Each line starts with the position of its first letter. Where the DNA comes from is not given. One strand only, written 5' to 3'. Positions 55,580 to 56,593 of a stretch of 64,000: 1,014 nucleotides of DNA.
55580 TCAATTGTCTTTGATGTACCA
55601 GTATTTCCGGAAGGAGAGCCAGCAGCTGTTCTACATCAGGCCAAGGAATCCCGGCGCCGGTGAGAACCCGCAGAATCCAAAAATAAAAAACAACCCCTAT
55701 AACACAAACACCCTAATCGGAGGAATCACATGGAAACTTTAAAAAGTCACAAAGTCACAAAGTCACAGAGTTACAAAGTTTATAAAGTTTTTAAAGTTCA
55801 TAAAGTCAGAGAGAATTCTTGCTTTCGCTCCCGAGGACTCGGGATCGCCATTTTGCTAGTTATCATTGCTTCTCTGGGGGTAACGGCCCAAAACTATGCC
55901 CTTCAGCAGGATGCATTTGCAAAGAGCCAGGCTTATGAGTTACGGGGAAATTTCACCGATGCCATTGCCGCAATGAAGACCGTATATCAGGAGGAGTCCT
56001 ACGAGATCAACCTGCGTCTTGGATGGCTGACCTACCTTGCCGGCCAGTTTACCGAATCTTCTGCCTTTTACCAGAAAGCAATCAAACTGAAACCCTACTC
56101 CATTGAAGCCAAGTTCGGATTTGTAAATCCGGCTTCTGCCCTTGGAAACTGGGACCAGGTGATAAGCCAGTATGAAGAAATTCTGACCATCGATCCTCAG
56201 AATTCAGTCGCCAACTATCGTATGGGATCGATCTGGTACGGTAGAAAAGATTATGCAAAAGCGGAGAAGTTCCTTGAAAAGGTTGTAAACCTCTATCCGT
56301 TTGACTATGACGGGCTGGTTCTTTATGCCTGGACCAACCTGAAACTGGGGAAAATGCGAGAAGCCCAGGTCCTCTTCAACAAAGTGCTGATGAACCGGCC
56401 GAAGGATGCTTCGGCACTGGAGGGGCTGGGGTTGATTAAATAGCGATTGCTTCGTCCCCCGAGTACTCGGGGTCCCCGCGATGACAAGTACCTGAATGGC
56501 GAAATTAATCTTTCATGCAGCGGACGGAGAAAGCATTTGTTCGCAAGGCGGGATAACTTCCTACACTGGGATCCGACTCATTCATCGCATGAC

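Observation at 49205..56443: Candidate uncharacterised system: PqqD-like small protein + ATP-grasp ligase + PLP decarboxylase wired to a channel/M23 fusion, an outer-membrane barrel and a TPR protein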

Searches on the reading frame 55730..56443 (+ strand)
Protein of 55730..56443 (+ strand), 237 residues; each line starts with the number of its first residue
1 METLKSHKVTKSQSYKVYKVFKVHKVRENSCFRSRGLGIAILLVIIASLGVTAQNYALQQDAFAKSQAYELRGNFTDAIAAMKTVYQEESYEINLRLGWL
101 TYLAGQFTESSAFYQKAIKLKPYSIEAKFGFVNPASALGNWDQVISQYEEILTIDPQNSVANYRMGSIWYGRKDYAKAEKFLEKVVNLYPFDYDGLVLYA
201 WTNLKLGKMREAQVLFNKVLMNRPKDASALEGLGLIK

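Call 3: search_protein_families(library=pfam, proteins=[window:55730-56443:+], max_evalue=0.01)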
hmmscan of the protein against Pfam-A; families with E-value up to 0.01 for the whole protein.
window:55730-56443:+ (237 aa): 16 families
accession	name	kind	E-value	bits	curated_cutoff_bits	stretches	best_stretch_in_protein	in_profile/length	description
PF07719.23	TPR_2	-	7.4e-19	66.7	27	1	161-190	3-32/34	Tetratricopeptide repeat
PF14559.12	TPR_19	-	1.6e-17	64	25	2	137-191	3-57/68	Tetratricopeptide repeat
PF00515.34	TPR_1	-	1.2e-15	57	27.8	1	161-190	3-32/34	Tetratricopeptide repeat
PF13181.12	TPR_8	-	8.7e-13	47.8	25.7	0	92-122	2-32/34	Tetratricopeptide repeat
PF13432.12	TPR_16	-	5.1e-12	46.4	32.7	1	67-124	5-64/65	Tetratricopeptide repeat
PF13428.12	TPR_14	-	1.2e-11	44.5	23.5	0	196-234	4-42/44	Tetratricopeptide repeat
PF13174.12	TPR_6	-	2e-10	41.1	26.3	1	161-190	2-31/33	Tetratricopeptide repeat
PF13431.12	TPR_17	-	2.9e-08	33.8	24.4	0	182-213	2-33/34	Tetratricopeptide repeat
PF13424.12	TPR_12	-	3.1e-08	34.1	30.1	0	161-220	5-72/77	Tetratricopeptide repeat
PF13414.12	TPR_11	-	1.2e-07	31.8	26.8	0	102-127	5-30/42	TPR repeat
PF12895.13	ANAPC3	-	1.5e-06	28.8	27.2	0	146-216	10-79/82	Anaphase-promoting complex, cyclosome, subunit 3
PF23914.1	TPR_CcmH_CycH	-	1.8e-05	25.1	42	1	145-227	70-155/158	Cytochrome c-type biogenesis protein H TPR domain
PF13374.12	TPR_10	-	5.7e-05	23.4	27.5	0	166-189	9-32/42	Tetratricopeptide repeat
PF13176.12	TPR_7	-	0.0008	19.8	27.9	0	137-157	11-31/36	Tetratricopeptide repeat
PF22890.2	TPR_EMC2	-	0.0043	17.6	27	0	137-224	30-117/145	EMC2 TPR-like repeat domain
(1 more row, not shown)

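Call 4: search_protein_families(library=ncbifam, proteins=[window:55730-56443:+], max_evalue=0.01)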
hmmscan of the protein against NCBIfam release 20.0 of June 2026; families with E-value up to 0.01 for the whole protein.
window:55730-56443:+ (237 aa): 20 families
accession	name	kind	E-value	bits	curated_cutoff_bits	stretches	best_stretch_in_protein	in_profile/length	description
TIGR02917.1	PEP_TPR_lipo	equivalog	1.6e-13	49.5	312.2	1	66-229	97-263/899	XrtA/PEP-CTERM system TPR-repeat protein PrsT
NF040959.1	MamA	equivalog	1.4e-11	44.2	200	2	143-235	20-113/204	magnetosome protein MamA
TIGR02521.1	type_IV_pilW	equivalog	1.9e-08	34.1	154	1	137-219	147-229/234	type IV pilus biogenesis/stability protein PilW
TIGR02552.1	LcrH_SycD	equivalog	2.3e-07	30.6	104.8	1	92-188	19-115/136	SycD/LcrH family type III secretion system chaperone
NF047371.1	FlcA_CTERM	equivalog_domain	2.3e-07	29.7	300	1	140-208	170-240/646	periplasmic flagellar collar protein FlcA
NF033762.1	social_mot_Tgl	equivalog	1.2e-06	28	225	1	87-191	27-168/252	social motility TPR repeat lipoprotein Tgl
NF042912.1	Amuc_1098_fam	equivalog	4.1e-06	25.1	750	1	125-178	155-208/805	Amuc_1098 family type IV pilus outer membrane protein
TIGR02795.1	tol_pal_ybgF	equivalog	5.6e-06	27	90.1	1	159-229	39-112/119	tol-pal system protein YbgF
TIGR00990.1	3a0801s09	subfamily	1e-05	24.4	757.25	1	84-225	325-465/615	mitochondrial import receptor subunit TOM70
NF052243.1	T4PFormProtSgmX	equivalog_domain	2.8e-05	22.6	1800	1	137-200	15-76/1065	type IV pili formation protein SgmX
NF008520.0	PRK11447.1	equivalog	3e-05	22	858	1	63-186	577-698/1157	cellulose synthase complex outer membrane protein BcsC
NF033920.0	C39_PA2778_fam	equivalog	5.4e-05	22.7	150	0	105-188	170-253/255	PA2778 family cysteine peptidase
NF033758.1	gliding_GltE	equivalog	0.00026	20.1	225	1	92-181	87-176/411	adventurous gliding motility TPR repeat lipoprotein GltE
TIGR03939.1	PGA_TPR_OMP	equivalog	0.0004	18.7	366.65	1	138-228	408-498/800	poly-beta-1,6 N-acetyl-D-glucosamine export porin PgaA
TIGR00540.1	TPR_hemY_coli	hypoth_equivalog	0.0019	17.1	142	1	139-218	306-384/385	heme biosynthesis-associated TPR protein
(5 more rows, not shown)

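Call 69: search_protein_families(library=padloc, proteins=[window:55730-56443:+], max_evalue=0.01)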
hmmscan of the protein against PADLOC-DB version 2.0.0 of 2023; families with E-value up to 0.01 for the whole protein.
window:55730-56443:+ (237 aa): 0 families
